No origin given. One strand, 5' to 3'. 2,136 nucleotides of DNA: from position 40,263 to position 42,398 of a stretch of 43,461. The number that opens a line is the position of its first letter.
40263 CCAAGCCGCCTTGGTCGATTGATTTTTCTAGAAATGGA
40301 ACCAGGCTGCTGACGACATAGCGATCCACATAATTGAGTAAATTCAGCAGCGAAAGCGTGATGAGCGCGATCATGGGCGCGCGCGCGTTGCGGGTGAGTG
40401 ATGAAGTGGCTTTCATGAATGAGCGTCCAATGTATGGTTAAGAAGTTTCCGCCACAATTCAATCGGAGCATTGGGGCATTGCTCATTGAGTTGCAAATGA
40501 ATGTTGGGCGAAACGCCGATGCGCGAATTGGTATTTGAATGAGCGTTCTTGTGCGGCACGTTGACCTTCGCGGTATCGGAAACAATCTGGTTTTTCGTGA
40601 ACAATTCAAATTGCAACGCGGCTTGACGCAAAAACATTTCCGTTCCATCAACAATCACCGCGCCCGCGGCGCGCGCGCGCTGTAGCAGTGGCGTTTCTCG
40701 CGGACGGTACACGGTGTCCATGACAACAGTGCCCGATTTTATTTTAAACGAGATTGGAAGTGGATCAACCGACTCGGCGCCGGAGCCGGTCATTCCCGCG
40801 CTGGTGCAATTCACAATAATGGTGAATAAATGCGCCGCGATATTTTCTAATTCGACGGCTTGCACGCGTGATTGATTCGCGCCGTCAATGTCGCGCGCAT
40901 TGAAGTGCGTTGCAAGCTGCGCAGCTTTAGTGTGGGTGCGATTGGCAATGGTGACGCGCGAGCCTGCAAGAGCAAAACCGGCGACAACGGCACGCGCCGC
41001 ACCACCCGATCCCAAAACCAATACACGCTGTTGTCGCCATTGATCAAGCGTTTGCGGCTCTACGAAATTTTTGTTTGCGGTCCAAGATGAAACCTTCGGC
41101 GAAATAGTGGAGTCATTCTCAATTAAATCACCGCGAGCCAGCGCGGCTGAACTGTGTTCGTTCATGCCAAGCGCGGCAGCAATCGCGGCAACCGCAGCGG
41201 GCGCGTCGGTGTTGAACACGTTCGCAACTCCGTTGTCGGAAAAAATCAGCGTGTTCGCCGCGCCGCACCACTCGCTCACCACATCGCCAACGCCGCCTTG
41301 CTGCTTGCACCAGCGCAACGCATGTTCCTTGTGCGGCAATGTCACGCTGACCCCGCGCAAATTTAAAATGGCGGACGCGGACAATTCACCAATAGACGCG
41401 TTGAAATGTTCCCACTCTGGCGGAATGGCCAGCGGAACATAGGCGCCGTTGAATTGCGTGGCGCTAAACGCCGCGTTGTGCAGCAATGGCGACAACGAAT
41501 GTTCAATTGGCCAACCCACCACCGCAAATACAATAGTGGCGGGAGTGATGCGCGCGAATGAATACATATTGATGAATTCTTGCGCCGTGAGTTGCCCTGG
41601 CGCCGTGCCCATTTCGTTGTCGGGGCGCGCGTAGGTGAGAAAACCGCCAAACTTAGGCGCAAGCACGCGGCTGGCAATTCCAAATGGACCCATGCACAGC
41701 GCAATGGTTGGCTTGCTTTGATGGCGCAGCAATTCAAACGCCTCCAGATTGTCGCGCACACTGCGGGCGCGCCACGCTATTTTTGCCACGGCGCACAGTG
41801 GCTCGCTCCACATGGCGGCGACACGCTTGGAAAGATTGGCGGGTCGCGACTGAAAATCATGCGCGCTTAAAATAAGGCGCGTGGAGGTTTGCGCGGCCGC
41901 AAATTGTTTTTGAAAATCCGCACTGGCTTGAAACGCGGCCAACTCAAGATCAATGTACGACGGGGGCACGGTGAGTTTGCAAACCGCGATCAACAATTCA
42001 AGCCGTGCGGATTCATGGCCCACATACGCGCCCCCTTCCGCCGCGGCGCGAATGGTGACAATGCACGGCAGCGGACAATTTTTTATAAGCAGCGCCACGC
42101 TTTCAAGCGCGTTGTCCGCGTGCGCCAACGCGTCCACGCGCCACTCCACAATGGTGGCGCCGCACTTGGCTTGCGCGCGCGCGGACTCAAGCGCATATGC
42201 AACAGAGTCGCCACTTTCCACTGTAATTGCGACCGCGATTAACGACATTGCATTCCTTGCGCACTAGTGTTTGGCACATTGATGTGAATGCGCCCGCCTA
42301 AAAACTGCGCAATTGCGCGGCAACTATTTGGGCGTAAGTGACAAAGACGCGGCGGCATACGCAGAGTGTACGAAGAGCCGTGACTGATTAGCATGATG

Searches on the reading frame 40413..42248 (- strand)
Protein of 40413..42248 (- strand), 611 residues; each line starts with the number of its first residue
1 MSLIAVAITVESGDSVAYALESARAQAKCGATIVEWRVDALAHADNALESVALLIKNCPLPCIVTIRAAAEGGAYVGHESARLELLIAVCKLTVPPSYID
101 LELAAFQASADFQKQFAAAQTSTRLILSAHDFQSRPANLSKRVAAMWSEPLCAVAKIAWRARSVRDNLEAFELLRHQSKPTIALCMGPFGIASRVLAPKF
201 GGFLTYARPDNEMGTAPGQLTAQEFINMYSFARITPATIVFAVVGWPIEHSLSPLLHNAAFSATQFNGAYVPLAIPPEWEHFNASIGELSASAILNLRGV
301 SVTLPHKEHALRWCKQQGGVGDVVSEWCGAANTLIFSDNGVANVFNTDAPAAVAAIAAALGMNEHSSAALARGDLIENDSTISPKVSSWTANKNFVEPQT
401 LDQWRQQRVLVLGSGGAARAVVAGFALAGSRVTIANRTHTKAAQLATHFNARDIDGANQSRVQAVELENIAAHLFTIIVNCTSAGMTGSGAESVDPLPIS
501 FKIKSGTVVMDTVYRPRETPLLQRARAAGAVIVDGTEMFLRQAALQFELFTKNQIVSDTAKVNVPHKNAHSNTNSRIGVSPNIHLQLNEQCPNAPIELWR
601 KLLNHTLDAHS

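Call 10: search_protein_families(library=pfam, proteins=[window:40413-42248:-], max_evalue=0.001)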
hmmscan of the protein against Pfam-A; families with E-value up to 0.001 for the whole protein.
window:40413-42248:- (611 aa): 5 families
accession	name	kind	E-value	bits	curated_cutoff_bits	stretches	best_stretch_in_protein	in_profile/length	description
PF01487.21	DHquinase_I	-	5e-44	151.6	22.2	1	14-228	7-229/230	Type I 3-dehydroquinase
PF08501.16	Shikimate_dh_N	-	2.9e-16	59.9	27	1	243-333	1-82/83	Shikimate dehydrogenase substrate binding domain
PF01488.26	Shikimate_DH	-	1.2e-07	32.4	24.3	1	400-456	6-63/138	Shikimate / quinate 5-dehydrogenase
PF18317.6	SDH_C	-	1.3e-05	25.3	25.8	1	535-551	1-17/31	Shikimate 5'-dehydrogenase C-terminal domain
PF03435.24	Sacchrp_dh_NADP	-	0.00018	22.3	25.1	0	409-464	1-64/129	Saccharopine dehydrogenase NADP binding domain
